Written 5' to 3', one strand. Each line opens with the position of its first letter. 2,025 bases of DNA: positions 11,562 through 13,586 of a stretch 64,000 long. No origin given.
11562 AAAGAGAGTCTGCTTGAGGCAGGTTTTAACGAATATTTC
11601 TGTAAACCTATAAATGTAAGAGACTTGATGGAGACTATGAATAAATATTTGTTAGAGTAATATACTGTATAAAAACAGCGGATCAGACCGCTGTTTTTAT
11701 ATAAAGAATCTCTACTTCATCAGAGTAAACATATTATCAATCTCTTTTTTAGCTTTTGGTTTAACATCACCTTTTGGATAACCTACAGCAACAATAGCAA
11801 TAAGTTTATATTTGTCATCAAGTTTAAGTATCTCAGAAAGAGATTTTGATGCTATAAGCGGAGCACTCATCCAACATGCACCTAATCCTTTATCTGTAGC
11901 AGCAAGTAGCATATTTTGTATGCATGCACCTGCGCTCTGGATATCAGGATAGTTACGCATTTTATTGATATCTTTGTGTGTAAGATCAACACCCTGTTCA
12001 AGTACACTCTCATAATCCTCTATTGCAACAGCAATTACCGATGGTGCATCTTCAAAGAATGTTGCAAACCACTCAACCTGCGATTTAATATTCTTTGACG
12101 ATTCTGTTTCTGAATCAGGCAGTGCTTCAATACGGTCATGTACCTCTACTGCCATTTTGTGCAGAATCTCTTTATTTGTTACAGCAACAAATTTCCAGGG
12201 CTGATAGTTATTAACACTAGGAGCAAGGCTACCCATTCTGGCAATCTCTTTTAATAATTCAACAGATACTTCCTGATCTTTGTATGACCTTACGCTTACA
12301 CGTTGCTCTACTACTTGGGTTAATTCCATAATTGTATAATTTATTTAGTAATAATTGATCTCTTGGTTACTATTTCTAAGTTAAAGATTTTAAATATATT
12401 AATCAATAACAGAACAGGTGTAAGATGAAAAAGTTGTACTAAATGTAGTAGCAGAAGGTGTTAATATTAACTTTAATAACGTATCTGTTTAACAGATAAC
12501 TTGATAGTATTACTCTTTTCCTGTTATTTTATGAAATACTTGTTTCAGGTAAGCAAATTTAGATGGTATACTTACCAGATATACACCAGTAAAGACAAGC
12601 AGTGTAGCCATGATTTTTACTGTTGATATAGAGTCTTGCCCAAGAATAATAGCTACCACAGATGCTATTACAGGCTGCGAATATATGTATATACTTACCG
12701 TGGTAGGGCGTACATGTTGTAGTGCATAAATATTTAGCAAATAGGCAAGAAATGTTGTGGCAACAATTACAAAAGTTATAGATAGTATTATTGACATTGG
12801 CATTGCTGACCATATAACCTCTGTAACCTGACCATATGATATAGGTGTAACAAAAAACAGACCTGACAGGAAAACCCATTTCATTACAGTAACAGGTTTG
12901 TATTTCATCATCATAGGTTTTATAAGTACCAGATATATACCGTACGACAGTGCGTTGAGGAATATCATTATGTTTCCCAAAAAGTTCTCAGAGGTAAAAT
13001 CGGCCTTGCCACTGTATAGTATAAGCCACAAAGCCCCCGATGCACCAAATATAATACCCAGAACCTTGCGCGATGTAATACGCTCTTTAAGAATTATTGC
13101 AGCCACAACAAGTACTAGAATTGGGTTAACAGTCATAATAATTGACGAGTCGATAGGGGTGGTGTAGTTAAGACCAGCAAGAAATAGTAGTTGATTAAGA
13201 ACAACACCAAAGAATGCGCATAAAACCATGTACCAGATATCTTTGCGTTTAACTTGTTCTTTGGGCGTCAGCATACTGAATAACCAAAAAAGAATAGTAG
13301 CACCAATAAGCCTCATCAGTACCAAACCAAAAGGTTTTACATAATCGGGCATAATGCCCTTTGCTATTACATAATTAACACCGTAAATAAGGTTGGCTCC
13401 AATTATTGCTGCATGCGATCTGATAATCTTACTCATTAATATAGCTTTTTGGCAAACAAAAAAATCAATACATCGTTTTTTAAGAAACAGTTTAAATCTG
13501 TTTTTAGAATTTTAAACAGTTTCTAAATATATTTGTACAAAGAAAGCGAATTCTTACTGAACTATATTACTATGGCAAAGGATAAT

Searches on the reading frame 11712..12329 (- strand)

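Call 19: search_protein_families(library=pfam, proteins=[window:11712-12329:-], max_evalue=0.001)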
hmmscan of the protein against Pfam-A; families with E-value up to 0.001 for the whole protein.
window:11712-12329:- (205 aa): 2 families
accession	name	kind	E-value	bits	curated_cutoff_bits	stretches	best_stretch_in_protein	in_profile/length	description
PF00881.29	Nitroreductase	-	3.6e-33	115.6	23.5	1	7-184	1-167/167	Nitroreductase family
PF14512.11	TM1586_NiRdase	-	1.5e-18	67.6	27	1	132-202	83-150/215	Putative TM nitroreductase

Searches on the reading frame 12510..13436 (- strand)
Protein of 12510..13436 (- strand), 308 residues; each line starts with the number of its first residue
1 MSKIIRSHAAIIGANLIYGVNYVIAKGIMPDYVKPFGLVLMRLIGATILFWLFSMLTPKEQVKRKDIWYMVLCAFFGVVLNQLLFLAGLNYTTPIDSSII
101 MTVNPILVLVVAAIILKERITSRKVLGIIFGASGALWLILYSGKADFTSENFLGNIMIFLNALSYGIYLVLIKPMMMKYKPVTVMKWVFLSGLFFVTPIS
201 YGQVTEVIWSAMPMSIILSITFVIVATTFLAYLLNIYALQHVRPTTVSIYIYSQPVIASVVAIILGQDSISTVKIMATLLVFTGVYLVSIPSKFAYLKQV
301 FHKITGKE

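Call 19: search_protein_families(library=pfam, proteins=[window:12510-13436:-], max_evalue=0.001)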
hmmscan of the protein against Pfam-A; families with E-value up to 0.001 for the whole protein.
window:12510-13436:- (308 aa): 1 family
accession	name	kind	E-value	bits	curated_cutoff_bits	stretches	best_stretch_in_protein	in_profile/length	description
PF00892.27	EamA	-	4.7e-40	137.4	28.2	2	10-139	6-134/135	EamA-like transporter family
